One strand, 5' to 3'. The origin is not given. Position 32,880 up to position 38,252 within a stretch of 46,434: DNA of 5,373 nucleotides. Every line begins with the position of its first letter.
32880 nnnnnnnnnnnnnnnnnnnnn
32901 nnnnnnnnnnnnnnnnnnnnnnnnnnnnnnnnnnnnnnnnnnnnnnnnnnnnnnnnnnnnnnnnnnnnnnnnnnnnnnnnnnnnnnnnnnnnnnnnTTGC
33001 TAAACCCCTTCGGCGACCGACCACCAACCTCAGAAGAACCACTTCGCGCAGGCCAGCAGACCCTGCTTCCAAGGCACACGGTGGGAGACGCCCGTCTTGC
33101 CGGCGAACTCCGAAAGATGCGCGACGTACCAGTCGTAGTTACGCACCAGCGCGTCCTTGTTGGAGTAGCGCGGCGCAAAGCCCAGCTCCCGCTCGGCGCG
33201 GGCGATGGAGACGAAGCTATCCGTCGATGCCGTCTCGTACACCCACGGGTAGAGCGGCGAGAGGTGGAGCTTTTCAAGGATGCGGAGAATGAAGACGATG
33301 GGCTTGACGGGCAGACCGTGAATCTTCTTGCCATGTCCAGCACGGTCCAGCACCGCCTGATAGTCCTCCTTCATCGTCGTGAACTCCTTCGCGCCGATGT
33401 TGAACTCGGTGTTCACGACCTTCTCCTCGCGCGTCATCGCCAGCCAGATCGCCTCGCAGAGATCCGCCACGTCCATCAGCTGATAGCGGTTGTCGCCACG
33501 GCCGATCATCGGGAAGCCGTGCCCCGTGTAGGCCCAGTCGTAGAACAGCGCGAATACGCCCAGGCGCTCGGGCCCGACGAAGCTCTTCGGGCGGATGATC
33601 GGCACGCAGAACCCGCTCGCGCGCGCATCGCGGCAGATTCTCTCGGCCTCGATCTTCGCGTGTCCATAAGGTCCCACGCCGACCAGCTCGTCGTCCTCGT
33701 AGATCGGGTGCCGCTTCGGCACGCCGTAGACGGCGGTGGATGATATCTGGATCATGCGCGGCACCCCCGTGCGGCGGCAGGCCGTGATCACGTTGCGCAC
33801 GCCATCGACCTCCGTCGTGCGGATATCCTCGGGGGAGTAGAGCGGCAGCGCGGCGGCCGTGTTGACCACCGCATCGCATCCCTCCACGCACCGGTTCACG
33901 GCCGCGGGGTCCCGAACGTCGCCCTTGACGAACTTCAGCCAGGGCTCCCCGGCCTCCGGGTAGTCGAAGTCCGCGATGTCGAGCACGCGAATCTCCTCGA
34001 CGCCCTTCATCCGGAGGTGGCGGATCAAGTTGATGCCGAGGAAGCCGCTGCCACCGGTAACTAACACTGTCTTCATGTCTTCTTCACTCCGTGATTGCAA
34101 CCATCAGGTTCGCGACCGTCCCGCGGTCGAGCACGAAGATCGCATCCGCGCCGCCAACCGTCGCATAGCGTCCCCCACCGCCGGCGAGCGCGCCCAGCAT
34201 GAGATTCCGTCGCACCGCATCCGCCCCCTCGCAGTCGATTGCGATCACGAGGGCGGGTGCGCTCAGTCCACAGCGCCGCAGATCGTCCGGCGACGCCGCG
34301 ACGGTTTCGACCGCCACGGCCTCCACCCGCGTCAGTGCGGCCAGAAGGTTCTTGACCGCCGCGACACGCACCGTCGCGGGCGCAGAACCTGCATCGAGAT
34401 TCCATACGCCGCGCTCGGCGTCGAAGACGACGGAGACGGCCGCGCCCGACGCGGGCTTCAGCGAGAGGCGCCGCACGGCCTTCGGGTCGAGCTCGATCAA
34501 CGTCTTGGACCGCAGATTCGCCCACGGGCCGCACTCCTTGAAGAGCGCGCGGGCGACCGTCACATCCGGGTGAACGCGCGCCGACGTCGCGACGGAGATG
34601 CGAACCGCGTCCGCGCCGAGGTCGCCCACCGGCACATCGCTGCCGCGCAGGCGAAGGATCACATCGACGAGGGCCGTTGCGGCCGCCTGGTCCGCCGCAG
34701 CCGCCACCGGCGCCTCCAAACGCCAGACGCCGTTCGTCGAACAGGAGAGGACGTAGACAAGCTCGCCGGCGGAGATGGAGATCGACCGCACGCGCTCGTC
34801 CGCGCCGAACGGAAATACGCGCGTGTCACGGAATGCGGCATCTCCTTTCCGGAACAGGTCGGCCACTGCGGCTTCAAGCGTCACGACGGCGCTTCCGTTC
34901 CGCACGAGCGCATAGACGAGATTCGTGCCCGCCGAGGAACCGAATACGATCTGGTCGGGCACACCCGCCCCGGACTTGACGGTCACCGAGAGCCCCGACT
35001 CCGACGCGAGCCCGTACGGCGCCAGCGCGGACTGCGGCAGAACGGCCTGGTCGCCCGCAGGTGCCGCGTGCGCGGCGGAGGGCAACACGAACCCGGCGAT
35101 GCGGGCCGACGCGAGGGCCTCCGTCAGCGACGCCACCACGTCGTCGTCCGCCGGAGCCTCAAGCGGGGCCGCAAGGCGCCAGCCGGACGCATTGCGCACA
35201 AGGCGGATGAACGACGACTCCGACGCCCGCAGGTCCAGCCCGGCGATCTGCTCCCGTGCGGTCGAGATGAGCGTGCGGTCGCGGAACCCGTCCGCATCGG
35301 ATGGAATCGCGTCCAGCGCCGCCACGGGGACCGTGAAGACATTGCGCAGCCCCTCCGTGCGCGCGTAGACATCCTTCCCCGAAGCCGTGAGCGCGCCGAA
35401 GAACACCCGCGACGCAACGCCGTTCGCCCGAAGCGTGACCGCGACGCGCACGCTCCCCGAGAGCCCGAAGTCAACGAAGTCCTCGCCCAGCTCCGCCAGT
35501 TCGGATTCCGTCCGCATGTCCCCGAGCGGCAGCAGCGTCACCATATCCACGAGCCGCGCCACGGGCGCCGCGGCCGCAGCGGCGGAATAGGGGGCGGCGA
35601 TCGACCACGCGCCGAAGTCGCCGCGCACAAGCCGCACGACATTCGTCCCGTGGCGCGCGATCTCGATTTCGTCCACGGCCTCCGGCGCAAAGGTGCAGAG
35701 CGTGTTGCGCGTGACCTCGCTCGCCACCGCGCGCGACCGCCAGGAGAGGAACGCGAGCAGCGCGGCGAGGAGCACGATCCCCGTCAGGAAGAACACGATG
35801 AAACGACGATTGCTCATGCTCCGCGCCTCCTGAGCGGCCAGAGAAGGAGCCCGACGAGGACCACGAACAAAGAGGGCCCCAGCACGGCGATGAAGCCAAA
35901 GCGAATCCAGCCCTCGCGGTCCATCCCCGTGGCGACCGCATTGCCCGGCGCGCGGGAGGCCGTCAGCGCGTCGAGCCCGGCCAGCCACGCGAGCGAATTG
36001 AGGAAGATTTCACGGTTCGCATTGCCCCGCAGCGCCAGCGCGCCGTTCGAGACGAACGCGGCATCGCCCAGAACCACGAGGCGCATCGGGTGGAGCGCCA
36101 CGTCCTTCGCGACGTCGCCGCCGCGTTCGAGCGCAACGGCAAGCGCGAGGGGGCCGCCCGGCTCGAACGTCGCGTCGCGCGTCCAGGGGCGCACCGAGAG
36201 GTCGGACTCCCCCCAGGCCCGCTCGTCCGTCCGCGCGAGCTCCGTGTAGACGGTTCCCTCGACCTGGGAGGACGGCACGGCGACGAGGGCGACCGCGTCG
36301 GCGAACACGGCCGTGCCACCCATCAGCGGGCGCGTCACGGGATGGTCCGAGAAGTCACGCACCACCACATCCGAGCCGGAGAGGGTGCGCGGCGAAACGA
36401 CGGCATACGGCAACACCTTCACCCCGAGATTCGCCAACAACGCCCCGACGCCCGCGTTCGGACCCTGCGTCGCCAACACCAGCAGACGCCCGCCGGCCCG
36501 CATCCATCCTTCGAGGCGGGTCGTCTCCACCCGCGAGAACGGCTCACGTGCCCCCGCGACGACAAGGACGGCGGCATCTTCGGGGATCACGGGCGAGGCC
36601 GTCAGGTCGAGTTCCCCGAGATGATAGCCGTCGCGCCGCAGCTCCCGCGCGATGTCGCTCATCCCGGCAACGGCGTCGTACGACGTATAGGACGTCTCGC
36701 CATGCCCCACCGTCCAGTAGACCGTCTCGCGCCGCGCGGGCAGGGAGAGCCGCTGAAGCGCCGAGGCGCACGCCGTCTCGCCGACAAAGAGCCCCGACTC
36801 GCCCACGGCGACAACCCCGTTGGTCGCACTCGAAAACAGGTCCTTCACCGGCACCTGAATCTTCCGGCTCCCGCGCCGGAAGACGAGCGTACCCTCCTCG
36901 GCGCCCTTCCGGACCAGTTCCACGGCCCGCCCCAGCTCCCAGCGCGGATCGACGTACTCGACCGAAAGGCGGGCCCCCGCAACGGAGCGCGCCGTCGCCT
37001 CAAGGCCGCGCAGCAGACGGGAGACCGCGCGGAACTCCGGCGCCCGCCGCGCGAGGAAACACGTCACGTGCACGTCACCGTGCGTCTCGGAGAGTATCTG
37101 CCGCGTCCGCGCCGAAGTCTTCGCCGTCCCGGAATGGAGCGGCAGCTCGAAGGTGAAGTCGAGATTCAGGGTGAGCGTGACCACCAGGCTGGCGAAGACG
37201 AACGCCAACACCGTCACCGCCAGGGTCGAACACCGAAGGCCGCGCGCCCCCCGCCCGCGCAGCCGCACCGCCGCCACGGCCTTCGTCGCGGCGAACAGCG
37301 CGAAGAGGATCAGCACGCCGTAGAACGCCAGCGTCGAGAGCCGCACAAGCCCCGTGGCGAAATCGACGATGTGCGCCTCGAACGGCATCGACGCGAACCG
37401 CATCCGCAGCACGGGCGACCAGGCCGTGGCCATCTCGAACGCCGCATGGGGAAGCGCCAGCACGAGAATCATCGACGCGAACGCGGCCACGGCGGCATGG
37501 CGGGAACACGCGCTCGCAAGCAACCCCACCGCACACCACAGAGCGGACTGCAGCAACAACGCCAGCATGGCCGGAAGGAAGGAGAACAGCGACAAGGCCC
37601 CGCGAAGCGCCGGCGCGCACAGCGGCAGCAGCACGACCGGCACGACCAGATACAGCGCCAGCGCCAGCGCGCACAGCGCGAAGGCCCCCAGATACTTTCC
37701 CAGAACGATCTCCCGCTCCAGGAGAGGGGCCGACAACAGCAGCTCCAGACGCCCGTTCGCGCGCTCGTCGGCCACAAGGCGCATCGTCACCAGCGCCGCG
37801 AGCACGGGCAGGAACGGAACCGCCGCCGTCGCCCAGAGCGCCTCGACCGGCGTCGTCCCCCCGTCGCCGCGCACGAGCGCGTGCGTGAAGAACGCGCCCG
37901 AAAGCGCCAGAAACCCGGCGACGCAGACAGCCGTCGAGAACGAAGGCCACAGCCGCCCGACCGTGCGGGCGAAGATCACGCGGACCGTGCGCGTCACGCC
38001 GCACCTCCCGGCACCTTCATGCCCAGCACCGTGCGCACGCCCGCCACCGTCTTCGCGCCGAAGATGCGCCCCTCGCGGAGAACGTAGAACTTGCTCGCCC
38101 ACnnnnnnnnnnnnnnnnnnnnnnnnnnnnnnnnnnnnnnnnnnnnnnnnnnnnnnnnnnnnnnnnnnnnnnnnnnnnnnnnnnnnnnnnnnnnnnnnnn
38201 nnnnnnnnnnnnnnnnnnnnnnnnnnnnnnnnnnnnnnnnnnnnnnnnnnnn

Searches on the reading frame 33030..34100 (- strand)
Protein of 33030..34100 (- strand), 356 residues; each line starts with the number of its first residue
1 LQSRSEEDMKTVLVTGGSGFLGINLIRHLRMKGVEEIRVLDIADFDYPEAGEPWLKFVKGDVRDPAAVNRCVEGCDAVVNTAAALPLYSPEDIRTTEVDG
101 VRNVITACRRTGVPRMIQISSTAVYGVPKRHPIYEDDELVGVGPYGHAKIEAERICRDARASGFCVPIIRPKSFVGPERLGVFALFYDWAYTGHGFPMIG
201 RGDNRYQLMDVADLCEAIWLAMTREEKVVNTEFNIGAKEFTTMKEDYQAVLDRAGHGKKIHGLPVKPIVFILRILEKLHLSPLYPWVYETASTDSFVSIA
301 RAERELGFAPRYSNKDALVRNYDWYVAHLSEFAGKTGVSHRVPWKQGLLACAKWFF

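Call 27: search_protein_families(library=pfam, proteins=[window:33030-34100:-], max_evalue=0.01)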
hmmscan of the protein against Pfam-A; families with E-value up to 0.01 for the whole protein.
window:33030-34100:- (356 aa): 7 families
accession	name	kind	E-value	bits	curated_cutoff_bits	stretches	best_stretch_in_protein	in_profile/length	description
PF01370.27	Epimerase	-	1.5e-40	139.6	20.9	1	12-236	1-240/240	NAD dependent epimerase/dehydratase family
PF16363.11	GDP_Man_Dehyd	-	4.9e-23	82.5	27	1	13-314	1-325/332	GDP-mannose 4,6 dehydratase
PF01073.25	3Beta_HSD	-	6.9e-21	74.9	22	1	13-221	1-228/280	3-beta hydroxysteroid dehydrogenase/isomerase family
PF13460.12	NAD_binding_10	-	4.1e-15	56.5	27.2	1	16-175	1-147/184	NAD(P)H-binding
PF04321.23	RmlD_sub_bind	-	2e-13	50.5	27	1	11-160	2-140/287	RmlD substrate binding domain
PF07993.18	NAD_binding_4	-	9.3e-10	38.5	20.1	1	65-178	79-211/258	Male sterility protein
PF02719.21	Polysacc_synt_2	-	1.3e-08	34.8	20.2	1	12-121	1-128/293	Polysaccharide biosynthesis protein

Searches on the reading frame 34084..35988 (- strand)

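Call 27: search_protein_families(library=pfam, proteins=[window:34084-35988:-], max_evalue=0.01)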
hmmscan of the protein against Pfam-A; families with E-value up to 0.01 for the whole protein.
window:34084-35988:- (634 aa): 1 family
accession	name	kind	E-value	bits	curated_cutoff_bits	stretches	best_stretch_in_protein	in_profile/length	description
PF14238.11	DUF4340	-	2.2e-38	132.7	25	3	270-452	1-167/183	Domain of unknown function (DUF4340)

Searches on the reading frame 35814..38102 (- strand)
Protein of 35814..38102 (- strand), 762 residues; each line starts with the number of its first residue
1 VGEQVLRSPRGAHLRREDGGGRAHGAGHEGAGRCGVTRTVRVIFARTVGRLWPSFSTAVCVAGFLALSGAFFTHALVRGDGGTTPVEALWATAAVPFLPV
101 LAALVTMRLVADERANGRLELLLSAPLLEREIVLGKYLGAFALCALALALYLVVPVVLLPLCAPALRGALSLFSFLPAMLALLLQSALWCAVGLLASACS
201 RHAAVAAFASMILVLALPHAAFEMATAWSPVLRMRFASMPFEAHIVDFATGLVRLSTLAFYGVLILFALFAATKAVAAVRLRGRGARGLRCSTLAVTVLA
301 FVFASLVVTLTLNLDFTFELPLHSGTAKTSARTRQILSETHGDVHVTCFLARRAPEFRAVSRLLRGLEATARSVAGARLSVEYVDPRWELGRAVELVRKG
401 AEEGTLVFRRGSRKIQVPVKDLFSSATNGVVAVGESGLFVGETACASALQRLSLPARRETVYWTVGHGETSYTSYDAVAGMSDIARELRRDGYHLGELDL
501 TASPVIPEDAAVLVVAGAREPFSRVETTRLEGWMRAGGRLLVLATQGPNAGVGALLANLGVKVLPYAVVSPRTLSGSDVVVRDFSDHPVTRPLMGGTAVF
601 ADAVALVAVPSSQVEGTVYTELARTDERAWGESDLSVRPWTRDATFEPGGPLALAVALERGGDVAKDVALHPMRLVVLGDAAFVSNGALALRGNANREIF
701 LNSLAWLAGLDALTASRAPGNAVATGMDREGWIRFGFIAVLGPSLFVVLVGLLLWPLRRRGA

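Call 27: search_protein_families(library=pfam, proteins=[window:35814-38102:-], max_evalue=0.01)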
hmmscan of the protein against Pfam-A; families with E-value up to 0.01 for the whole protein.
window:35814-38102:- (762 aa): 8 families
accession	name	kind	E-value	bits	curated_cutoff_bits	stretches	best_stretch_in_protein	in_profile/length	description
PF09822.16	ABC_transp_aux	-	1.6e-16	60.9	34.7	1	459-688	2-263/288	ABC-type uncharacterized transport system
PF12679.13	ABC2_membrane_2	-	1.1e-11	45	27.2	1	93-217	73-195/283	ABC-2 family transporter protein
PF14258.12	DUF4350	-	9.5e-08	32.9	30.4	1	480-695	8-174/181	Domain of unknown function (DUF4350)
PF12698.13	ABC2_membrane_3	-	0.00012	21.8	31.6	1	94-220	167-284/347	ABC-2 family transporter protein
PF13346.12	ABC2_membrane_5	-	0.00015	21.8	25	1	97-265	42-193/205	ABC-2 family transporter protein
PF12730.13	ABC2_membrane_4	-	0.00053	20.5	27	1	93-214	55-176/179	ABC-2 family transporter protein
PF23355.1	IFT52_GIFT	-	0.0015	18.1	27.2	1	480-549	17-85/246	IFT52 GIFT domain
PF23357.1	DUF7088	-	0.0017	19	27.8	1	330-389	8-68/105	Domain of unknown function (DUF7088)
